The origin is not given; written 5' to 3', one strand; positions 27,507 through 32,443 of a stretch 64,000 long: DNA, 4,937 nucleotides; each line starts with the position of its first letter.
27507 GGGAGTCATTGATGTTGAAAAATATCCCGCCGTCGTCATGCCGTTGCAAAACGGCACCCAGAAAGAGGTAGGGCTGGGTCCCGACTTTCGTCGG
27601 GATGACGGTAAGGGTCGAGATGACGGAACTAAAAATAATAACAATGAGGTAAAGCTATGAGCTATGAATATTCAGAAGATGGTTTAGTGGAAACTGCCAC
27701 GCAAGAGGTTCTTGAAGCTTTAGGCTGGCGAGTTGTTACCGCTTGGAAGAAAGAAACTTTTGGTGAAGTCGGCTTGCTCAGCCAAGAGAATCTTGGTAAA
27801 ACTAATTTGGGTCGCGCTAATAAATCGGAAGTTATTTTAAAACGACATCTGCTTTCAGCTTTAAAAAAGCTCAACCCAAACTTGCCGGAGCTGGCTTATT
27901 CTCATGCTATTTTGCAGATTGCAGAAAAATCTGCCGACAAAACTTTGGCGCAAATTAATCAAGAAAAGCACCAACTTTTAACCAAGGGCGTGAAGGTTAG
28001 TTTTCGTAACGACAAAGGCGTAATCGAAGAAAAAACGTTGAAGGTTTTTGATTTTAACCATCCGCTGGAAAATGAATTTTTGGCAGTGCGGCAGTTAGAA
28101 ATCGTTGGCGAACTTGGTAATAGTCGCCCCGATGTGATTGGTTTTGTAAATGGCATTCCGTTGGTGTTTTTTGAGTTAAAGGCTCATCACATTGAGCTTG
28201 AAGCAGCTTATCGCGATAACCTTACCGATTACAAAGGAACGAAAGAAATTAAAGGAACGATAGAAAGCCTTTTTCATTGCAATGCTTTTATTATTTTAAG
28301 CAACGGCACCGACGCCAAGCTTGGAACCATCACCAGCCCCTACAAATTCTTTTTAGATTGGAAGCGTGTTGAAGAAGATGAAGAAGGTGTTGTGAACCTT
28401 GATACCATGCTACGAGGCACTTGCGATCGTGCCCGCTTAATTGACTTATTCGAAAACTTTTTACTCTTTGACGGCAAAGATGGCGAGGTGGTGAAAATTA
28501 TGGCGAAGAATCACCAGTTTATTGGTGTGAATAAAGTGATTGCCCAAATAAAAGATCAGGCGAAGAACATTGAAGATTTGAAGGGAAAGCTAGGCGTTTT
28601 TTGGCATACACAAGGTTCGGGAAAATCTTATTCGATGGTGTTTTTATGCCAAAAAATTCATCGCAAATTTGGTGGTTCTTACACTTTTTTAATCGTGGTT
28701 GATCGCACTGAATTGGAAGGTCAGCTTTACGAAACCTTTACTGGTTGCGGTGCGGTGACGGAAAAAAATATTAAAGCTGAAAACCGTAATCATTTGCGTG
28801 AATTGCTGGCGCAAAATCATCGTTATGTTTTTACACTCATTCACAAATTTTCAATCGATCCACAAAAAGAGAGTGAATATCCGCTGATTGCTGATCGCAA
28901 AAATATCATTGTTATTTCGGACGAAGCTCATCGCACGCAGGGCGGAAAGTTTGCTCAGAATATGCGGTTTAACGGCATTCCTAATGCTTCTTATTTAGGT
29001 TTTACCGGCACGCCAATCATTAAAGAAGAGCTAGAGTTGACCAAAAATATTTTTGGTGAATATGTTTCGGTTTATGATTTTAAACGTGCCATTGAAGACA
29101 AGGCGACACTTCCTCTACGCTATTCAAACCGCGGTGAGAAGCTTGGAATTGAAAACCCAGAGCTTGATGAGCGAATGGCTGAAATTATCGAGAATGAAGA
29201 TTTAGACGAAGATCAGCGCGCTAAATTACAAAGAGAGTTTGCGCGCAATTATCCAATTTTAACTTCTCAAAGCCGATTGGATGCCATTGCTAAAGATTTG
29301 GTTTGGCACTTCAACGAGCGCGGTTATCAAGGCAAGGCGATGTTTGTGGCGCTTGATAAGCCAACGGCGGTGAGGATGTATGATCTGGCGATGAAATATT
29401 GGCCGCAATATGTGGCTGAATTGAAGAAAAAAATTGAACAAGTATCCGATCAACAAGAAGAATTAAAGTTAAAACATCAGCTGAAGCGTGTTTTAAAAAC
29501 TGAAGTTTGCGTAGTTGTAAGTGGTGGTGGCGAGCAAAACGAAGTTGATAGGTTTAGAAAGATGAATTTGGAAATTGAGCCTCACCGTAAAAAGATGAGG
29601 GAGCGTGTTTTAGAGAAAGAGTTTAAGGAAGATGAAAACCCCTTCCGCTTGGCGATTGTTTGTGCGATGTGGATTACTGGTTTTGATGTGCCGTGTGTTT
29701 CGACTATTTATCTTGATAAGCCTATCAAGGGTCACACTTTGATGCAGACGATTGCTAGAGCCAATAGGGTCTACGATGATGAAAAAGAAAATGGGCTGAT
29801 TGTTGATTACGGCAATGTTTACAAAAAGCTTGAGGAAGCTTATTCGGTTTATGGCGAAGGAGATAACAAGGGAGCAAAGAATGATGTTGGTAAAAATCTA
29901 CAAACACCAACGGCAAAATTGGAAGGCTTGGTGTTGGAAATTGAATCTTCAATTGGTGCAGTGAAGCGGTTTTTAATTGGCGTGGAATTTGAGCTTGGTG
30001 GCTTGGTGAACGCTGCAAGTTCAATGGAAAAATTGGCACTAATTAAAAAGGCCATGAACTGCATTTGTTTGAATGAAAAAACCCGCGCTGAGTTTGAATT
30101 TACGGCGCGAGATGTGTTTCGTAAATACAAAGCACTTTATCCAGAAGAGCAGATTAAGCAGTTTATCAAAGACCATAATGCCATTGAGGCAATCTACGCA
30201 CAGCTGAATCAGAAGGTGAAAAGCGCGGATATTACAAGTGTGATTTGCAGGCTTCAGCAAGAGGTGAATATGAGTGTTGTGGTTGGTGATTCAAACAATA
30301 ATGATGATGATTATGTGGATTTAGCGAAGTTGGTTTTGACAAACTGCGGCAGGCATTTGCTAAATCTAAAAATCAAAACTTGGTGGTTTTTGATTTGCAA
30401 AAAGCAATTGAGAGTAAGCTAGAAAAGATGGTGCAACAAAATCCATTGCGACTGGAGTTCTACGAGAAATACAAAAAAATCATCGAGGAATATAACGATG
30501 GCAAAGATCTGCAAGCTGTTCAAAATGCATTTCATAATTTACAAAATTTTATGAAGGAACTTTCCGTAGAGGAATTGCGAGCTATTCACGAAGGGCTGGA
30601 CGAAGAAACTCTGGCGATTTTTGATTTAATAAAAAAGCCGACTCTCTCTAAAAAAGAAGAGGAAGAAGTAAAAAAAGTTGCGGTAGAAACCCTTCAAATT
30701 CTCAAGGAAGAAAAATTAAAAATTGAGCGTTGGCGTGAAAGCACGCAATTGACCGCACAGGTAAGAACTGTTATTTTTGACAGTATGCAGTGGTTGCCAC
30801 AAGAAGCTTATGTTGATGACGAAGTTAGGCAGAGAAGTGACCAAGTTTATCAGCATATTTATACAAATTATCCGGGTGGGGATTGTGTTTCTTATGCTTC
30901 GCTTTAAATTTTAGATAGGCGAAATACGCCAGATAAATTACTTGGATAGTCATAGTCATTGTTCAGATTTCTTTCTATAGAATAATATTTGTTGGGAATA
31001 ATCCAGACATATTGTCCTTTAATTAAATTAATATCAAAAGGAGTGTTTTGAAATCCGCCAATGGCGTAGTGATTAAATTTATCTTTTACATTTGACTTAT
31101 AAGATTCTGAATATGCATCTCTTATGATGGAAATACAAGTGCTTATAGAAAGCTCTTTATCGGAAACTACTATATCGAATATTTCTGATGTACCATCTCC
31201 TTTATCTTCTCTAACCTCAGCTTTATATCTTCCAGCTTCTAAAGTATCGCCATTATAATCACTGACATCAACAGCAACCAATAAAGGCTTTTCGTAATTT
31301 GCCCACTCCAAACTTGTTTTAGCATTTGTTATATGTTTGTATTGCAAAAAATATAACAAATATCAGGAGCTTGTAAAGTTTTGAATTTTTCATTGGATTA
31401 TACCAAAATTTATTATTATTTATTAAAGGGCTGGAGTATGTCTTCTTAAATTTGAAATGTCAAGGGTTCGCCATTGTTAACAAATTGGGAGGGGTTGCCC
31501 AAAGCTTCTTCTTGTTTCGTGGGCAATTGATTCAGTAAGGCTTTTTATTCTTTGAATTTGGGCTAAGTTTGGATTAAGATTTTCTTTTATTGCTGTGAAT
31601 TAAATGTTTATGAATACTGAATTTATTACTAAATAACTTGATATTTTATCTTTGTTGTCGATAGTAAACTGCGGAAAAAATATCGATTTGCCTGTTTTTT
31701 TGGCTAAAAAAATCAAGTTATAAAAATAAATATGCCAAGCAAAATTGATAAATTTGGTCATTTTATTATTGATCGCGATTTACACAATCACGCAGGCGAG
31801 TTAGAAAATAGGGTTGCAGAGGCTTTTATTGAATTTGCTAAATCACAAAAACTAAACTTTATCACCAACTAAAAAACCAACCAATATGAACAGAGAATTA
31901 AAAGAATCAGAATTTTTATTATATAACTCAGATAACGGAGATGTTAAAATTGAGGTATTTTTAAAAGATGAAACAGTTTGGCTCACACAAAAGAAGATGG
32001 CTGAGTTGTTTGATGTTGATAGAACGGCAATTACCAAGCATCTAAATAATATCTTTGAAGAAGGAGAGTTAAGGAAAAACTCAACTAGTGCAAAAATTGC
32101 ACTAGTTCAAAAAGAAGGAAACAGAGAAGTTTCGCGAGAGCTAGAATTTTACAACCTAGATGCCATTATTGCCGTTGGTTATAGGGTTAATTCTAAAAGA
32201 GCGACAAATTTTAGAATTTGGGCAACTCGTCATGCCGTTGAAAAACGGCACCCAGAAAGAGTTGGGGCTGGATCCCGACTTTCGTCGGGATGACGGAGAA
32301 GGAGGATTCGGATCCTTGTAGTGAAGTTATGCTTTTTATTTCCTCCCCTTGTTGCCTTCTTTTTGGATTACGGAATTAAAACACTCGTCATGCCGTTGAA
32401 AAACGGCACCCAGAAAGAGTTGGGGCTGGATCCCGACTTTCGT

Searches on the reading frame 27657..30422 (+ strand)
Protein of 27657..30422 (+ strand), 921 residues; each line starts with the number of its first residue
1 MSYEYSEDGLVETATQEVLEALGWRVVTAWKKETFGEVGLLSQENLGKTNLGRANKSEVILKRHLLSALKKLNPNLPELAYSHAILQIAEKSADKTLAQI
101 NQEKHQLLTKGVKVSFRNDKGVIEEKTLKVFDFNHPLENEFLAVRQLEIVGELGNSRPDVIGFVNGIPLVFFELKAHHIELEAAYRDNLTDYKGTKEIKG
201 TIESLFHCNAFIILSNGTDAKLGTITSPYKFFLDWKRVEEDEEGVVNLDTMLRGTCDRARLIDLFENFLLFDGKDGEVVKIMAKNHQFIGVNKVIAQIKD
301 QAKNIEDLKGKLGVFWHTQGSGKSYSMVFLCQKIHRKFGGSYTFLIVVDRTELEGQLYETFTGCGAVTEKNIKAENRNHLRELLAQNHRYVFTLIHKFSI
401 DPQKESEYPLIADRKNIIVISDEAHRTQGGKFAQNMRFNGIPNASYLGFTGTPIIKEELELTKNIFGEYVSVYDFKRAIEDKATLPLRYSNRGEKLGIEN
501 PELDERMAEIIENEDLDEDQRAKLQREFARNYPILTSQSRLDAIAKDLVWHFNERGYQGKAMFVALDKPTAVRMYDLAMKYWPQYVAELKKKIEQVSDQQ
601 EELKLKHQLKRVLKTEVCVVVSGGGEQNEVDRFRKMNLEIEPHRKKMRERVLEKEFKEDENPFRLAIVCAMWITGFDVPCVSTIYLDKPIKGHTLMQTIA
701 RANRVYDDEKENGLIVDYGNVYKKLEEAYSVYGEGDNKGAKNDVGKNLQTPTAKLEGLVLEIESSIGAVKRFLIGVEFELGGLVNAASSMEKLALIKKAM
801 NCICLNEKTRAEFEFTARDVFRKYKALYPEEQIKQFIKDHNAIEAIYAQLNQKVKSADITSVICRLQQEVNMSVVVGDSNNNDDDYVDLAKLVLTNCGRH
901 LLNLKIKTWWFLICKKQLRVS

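Call 63: search_protein_families(library=pfam, proteins=[window:27657-30422:+], max_evalue=0.001)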
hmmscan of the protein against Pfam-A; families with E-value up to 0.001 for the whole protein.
window:27657-30422:+ (921 aa): 5 families
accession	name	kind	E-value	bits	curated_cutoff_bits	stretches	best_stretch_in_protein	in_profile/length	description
PF18766.7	SWI2_SNF2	-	3.4e-69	233.3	26.7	1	286-518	1-219/221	SWI2/SNF2 ATPase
PF04313.20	HSDR_N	-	5.4e-37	128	25.1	1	5-229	2-196/198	Type I restriction enzyme R protein N terminus (HSDR_N)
PF04851.21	ResIII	-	3.5e-21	76.2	22.5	1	284-454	5-163/164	Type III restriction enzyme, res subunit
PF22679.2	T1R_D3-like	-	9.5e-20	72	27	1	643-718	80-156/158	Type I restriction enzyme subunit R domain 3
PF00270.35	DEAD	-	0.00011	22.4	26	1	301-454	4-161/167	DEAD/DEAH box helicase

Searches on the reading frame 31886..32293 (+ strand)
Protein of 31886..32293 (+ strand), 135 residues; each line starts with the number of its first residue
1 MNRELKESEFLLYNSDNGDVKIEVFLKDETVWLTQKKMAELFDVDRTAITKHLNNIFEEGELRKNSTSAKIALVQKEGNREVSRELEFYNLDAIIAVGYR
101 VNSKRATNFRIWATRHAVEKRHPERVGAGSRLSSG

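Call 40: search_protein_families(library=pfam, proteins=[window:31886-32293:+], max_evalue=0.0001)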
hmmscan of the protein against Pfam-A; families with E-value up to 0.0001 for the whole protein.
window:31886-32293:+ (135 aa): 1 family
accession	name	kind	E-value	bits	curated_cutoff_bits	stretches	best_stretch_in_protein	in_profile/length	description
PF13310.11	Virulence_RhuM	-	2.6e-18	66.7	33.7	1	67-116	2-51/252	Virulence protein RhuM family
